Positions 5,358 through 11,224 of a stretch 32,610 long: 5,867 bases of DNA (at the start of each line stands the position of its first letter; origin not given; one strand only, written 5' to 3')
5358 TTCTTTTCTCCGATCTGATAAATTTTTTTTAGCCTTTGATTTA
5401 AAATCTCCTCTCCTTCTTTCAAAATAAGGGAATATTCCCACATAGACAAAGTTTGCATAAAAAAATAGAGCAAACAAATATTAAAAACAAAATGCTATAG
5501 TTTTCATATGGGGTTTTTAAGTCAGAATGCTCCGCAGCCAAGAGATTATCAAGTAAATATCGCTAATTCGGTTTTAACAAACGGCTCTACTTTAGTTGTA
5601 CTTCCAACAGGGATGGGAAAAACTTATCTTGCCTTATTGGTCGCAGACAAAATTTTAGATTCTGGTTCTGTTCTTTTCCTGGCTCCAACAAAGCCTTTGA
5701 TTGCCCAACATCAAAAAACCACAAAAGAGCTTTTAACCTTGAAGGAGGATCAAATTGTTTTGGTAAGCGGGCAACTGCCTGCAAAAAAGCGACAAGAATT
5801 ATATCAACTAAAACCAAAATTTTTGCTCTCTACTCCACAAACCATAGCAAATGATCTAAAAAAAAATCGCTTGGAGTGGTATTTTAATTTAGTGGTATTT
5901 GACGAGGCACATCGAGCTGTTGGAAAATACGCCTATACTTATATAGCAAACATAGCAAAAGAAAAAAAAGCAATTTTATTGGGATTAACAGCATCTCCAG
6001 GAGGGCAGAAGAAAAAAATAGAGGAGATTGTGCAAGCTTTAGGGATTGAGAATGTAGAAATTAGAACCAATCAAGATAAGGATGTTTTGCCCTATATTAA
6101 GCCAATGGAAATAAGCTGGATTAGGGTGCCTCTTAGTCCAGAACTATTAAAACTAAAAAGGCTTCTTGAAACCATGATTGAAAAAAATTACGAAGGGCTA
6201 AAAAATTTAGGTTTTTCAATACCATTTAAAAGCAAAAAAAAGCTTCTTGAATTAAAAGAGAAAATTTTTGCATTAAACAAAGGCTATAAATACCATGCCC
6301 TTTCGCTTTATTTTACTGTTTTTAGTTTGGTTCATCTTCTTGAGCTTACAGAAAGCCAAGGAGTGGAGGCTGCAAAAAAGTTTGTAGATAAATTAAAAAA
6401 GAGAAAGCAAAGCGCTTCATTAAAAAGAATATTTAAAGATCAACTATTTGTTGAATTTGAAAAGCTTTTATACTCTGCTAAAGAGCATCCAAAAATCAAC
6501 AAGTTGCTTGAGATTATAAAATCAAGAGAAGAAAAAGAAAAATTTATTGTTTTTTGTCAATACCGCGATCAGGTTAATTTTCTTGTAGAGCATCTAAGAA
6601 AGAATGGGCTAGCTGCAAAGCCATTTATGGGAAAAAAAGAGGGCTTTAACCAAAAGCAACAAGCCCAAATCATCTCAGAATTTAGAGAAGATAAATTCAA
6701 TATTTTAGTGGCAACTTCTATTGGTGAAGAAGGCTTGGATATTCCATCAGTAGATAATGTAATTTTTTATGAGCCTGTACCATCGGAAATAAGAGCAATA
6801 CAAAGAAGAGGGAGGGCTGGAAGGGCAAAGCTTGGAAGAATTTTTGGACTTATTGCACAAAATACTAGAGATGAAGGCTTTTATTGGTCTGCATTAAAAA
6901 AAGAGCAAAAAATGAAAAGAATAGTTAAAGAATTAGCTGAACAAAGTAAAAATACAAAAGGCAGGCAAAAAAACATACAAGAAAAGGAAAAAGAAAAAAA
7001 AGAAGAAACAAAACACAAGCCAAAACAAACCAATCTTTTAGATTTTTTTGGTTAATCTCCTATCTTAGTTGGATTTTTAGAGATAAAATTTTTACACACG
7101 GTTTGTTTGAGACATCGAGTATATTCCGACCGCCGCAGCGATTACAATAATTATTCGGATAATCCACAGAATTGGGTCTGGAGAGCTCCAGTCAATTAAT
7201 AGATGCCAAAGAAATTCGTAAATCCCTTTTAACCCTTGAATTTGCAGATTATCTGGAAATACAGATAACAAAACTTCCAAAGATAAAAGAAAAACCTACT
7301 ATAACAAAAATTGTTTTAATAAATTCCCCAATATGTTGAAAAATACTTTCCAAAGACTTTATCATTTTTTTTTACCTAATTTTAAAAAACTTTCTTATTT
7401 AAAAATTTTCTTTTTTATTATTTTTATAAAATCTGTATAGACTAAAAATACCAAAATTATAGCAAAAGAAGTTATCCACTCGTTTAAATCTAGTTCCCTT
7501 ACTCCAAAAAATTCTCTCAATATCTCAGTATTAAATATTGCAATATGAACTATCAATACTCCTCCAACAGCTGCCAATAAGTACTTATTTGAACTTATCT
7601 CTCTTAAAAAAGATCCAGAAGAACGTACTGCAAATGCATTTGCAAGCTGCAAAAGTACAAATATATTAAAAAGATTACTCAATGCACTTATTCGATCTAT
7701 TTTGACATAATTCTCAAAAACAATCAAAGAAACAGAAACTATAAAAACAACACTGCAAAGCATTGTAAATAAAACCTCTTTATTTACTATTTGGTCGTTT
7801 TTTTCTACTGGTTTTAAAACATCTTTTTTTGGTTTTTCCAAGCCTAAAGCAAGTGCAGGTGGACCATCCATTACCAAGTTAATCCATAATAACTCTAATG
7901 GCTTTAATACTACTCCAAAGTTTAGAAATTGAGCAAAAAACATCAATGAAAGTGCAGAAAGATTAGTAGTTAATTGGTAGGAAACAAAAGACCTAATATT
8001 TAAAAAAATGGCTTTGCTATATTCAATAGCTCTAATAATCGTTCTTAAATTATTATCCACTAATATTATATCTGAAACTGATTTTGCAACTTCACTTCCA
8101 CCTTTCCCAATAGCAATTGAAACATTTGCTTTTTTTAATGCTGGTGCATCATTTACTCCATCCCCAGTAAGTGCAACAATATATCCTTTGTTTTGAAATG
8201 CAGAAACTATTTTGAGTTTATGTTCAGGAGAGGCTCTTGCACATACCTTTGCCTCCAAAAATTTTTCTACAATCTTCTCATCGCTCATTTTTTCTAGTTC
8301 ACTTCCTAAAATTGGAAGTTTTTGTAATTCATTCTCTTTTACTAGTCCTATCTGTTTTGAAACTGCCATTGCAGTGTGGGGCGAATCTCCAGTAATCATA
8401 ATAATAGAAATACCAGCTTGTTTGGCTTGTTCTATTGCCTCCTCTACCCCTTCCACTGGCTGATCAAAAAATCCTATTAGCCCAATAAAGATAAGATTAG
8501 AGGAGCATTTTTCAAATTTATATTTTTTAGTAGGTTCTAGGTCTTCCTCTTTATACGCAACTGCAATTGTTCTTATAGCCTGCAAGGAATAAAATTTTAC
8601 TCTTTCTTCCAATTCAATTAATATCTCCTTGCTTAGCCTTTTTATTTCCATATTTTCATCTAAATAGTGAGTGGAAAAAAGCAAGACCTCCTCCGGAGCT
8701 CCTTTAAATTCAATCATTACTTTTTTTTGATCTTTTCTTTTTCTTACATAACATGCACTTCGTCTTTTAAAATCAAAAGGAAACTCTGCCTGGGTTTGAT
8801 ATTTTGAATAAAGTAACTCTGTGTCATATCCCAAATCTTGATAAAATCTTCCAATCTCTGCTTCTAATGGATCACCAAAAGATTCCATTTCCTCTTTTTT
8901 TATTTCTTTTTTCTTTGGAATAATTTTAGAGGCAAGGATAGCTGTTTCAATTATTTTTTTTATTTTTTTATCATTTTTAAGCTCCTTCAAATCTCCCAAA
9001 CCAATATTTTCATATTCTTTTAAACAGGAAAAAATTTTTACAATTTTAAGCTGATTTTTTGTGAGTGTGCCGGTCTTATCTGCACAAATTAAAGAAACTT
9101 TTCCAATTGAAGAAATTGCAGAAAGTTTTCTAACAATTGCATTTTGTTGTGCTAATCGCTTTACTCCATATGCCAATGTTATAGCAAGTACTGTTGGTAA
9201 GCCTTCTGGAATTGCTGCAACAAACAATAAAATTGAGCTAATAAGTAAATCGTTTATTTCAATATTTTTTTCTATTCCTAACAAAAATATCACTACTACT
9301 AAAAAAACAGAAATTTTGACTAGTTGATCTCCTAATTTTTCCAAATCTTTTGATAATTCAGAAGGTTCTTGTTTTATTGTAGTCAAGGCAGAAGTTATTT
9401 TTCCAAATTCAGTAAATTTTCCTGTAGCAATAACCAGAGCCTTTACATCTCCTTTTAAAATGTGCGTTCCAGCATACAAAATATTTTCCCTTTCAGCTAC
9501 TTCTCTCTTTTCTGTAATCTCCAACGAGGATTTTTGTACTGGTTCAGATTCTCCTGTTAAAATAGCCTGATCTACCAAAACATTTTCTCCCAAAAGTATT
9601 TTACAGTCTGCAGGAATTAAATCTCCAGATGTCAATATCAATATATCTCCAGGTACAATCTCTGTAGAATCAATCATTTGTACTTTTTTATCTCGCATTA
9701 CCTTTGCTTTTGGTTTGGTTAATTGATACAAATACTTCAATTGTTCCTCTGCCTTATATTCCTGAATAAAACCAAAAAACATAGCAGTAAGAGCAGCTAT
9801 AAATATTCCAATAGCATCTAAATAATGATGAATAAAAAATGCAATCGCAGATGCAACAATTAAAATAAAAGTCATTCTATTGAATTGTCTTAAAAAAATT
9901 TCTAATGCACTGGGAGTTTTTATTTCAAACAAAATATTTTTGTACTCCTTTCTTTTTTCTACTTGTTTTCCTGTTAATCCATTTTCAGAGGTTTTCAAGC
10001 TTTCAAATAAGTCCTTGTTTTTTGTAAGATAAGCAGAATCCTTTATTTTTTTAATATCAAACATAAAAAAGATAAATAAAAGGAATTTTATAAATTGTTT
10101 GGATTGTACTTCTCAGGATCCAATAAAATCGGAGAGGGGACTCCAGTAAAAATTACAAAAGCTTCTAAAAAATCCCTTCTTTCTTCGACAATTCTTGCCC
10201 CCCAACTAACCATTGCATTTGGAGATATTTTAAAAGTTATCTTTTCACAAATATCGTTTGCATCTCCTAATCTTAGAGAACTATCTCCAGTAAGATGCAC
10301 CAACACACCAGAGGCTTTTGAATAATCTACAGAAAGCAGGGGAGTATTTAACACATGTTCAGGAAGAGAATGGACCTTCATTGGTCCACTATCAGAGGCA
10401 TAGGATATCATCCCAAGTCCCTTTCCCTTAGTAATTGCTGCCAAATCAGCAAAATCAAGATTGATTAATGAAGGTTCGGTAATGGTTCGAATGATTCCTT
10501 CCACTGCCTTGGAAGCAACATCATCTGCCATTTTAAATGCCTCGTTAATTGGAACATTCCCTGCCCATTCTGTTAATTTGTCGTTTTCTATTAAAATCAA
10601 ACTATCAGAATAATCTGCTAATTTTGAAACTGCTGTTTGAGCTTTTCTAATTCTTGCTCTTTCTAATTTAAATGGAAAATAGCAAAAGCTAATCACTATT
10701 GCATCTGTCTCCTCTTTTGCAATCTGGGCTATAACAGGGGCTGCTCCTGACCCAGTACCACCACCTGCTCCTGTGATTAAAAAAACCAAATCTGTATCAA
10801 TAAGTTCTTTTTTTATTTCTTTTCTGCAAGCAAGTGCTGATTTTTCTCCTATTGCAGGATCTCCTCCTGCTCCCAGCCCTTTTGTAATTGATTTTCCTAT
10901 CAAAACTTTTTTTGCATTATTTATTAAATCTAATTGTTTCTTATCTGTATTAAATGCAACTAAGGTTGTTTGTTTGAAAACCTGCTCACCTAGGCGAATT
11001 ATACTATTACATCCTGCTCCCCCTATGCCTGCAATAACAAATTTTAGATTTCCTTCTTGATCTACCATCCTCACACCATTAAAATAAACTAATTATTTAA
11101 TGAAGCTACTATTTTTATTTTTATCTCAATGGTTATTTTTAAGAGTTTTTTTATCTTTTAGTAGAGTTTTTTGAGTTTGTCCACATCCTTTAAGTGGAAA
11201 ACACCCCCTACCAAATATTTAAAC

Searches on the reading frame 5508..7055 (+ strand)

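Call 8: search_protein_families(library=pfam, proteins=[window:5508-7055:+], max_evalue=0.001)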
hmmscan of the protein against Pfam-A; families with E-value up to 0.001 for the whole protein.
window:5508-7055:+ (515 aa): 5 families
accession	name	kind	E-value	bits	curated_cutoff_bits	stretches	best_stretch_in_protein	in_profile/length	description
PF00271.37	Helicase_C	-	9.1e-28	97.1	23.5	1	329-441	2-110/110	Helicase conserved C-terminal domain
PF04851.21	ResIII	-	1e-22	81.3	22.5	1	10-164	3-162/164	Type III restriction enzyme, res subunit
PF00270.35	DEAD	-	5.6e-21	75.4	26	1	13-165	2-161/167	DEAD/DEAH box helicase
PF21210.2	RNA_helicase_helical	-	3.3e-05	24.4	27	1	223-312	3-101/108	Putative ATP-dependent RNA helicase, helical bundle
PF22590.2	Cas3-like_C_2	-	0.00065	20.4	27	0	383-440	46-104/106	CRISPR-associated nuclease/helicase Cas3, C-terminal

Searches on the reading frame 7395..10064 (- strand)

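Call 8: search_protein_families(library=pfam, proteins=[window:7395-10064:-], max_evalue=0.001)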
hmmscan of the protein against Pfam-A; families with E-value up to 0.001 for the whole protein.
window:7395-10064:- (889 aa): 6 families
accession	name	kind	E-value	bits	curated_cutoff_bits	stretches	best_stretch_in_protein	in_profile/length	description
PF00122.25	E1-E2_ATPase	-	1.2e-49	168.7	28.1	1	115-307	2-181/181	E1-E2 ATPase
PF00689.26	Cation_ATPase_C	-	5.8e-35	121.1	27.3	1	718-883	2-175/175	Cation transporting ATPase, C-terminus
PF00702.32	Hydrolase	-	2.6e-17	64.3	26.4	1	325-647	3-191/191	haloacid dehalogenase-like hydrolase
PF13246.12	Cation_ATPase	-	8.5e-10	39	21.7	1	386-466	10-90/91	Cation transport ATPase (P-type)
PF00690.31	Cation_ATPase_N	-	6.4e-09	35.8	20.4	1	18-74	8-68/69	Cation transporter/ATPase, N-terminus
PF12710.13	HAD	-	0.00022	22.2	27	1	538-644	88-189/189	haloacid dehalogenase-like hydrolase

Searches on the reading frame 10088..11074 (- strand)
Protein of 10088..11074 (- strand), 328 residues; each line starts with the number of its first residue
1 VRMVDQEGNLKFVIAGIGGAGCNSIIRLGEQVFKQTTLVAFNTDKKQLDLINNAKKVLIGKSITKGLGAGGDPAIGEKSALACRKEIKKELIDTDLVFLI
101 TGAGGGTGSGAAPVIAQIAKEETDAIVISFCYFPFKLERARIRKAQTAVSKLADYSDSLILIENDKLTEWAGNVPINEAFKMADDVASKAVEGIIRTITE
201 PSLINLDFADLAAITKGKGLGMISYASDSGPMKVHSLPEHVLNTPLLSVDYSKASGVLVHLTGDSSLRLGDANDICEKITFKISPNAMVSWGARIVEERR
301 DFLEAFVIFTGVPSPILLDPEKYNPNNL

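Call 8: search_protein_families(library=pfam, proteins=[window:10088-11074:-], max_evalue=0.001)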
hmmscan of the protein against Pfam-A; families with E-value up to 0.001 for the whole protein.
window:10088-11074:- (328 aa): 2 families
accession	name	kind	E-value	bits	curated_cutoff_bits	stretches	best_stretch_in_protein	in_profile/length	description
PF00091.31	Tubulin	-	3.4e-40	138.8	33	1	13-169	3-187/190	Tubulin/FtsZ family, GTPase domain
PF12327.13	FtsZ_C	-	3.1e-18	66.3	27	1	219-312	1-94/95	FtsZ family, C-terminal domain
